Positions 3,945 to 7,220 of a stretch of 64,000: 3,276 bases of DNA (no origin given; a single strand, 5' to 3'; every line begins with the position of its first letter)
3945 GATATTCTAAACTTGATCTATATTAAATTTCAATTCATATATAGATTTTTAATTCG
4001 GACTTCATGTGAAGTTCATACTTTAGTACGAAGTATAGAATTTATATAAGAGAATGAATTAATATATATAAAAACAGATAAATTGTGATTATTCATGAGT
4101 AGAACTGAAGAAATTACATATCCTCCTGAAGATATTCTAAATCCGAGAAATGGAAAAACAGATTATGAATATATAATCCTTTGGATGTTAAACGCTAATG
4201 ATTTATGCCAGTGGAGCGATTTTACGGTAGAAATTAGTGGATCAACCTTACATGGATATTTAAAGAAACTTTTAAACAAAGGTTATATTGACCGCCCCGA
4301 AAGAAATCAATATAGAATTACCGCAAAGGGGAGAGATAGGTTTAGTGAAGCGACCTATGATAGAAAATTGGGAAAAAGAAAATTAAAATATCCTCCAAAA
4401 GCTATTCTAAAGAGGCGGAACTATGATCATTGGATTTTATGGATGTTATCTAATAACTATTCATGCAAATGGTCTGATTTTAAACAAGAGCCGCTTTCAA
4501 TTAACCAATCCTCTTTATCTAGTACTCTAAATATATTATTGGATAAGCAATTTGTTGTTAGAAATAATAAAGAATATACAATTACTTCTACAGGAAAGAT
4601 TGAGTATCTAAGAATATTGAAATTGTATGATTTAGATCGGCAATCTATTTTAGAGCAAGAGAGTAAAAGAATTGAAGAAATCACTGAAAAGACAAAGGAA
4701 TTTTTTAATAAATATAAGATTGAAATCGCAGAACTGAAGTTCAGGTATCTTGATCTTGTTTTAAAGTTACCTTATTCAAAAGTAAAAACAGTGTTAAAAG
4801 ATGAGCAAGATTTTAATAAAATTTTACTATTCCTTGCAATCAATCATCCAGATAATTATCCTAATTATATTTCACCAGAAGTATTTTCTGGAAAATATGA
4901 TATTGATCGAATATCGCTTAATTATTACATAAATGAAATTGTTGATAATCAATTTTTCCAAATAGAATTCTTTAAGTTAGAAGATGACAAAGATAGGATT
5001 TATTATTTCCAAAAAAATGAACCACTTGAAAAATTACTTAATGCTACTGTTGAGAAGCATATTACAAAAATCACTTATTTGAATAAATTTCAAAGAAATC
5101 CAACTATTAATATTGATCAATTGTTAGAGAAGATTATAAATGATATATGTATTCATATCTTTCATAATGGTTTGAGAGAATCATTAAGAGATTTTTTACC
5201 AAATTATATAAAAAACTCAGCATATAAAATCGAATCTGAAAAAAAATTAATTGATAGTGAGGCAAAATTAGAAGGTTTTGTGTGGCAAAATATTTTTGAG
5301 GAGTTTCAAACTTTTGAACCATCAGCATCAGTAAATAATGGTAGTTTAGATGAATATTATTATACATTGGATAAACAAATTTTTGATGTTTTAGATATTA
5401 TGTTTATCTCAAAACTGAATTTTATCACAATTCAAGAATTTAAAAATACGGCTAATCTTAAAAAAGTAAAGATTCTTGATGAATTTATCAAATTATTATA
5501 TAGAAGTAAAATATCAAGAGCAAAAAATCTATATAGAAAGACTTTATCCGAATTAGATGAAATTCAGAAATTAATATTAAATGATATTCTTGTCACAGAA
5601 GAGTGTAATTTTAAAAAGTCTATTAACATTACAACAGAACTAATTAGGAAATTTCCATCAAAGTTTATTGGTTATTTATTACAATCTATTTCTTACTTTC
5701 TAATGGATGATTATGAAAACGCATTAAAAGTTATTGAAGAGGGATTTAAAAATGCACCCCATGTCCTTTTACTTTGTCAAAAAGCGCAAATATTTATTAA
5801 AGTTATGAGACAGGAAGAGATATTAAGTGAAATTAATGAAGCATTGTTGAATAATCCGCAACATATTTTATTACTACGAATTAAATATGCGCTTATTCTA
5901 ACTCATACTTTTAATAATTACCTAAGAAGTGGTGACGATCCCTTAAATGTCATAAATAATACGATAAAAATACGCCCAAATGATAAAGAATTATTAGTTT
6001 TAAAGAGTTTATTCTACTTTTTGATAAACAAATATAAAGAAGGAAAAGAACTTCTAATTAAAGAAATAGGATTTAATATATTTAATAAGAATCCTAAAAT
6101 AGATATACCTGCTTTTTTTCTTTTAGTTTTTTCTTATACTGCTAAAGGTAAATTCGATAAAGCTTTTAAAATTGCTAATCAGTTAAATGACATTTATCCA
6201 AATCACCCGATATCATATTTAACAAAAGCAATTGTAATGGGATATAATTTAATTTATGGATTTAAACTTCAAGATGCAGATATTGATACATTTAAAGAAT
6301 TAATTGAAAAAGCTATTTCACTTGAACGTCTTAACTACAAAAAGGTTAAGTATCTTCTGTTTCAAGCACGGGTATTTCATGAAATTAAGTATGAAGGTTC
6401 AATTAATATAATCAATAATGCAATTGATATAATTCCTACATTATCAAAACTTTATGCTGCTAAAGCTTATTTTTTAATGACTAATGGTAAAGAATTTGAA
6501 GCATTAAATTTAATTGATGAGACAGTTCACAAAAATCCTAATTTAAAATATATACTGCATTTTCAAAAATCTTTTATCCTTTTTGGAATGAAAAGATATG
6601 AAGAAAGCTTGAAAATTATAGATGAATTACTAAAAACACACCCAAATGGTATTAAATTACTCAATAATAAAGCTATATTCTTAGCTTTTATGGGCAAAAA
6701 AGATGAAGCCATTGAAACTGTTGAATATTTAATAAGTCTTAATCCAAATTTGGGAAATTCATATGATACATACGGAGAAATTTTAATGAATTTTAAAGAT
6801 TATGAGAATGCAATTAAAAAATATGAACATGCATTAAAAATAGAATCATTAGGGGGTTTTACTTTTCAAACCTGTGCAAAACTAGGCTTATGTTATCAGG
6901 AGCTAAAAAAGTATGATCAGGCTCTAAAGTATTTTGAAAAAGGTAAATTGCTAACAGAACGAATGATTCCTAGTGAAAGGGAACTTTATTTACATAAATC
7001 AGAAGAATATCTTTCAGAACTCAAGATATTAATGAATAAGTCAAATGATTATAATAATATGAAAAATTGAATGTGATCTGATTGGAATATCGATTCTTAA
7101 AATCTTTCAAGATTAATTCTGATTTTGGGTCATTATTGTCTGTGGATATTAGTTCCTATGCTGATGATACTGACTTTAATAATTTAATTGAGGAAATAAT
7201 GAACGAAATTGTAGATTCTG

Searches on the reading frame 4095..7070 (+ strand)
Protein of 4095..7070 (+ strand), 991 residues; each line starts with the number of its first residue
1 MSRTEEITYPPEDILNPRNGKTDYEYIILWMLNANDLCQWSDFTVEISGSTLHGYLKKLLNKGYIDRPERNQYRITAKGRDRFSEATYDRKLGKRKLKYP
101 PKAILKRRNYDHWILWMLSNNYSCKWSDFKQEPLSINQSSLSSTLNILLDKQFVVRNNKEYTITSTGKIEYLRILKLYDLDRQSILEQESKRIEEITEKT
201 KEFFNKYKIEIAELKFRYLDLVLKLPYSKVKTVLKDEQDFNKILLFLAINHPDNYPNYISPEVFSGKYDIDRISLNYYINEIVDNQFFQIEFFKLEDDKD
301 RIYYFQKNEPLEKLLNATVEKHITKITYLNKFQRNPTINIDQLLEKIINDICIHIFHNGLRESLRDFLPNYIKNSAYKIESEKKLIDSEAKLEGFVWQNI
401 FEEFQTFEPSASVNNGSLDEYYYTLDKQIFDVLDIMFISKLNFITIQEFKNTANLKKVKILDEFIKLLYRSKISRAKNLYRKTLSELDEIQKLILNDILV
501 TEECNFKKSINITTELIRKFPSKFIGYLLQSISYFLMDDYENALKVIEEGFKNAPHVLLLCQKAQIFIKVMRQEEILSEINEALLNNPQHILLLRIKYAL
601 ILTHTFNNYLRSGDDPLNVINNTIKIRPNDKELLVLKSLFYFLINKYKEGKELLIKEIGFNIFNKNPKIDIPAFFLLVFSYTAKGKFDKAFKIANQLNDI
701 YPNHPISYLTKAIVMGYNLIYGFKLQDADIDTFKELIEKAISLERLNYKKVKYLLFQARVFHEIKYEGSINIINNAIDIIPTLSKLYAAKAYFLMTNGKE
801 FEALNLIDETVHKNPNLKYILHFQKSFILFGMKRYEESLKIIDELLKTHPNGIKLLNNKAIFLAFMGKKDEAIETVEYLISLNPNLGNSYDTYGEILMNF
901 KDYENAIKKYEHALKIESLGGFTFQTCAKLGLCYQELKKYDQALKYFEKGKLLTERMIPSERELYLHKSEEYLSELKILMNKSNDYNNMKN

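Call 11: search_protein_families(library=pfam, proteins=[window:4095-7070:+], max_evalue=0.00001)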
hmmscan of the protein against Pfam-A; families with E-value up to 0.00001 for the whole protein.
window:4095-7070:+ (991 aa): 13 families
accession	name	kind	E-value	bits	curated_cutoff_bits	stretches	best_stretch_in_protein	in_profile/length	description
PF07719.23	TPR_2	-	4.8e-19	67.3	27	0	927-950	4-27/34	Tetratricopeptide repeat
PF13181.12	TPR_8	-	4.8e-13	48.6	25.7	0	925-949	2-26/34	Tetratricopeptide repeat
PF13174.12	TPR_6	-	1.3e-12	47.9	26.3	0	929-949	5-25/33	Tetratricopeptide repeat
PF13424.12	TPR_12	-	2e-12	47.6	30.1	1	889-949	5-70/77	Tetratricopeptide repeat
PF12895.13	ANAPC3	-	3.1e-11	43.8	27.2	0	870-949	6-81/82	Anaphase-promoting complex, cyclosome, subunit 3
PF00515.34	TPR_1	-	4.1e-11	42.6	27.8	0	927-949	4-26/34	Tetratricopeptide repeat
PF13428.12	TPR_14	-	7.3e-11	42.1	23.5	0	676-712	6-42/44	Tetratricopeptide repeat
PF13431.12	TPR_17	-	8.7e-09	35.4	24.4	0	843-874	3-34/34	Tetratricopeptide repeat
PF14559.12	TPR_19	-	2e-08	34.9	25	0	829-881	1-53/68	Tetratricopeptide repeat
PF14947.12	HTH_45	-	1.1e-06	29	25.5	0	46-81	30-64/77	Winged helix-turn-helix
PF09295.16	ChAPs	-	4.2e-06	26.4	20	0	803-907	188-288/395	ChAPs (Chs5p-Arf1p-binding proteins)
PF13176.12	TPR_7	-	5e-06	26.6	27.9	0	926-949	1-24/36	Tetratricopeptide repeat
PF12569.14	NatA_aux_su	-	5.2e-06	26.1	33.3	0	861-949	200-288/515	N-terminal acetyltransferase A, auxiliary subunit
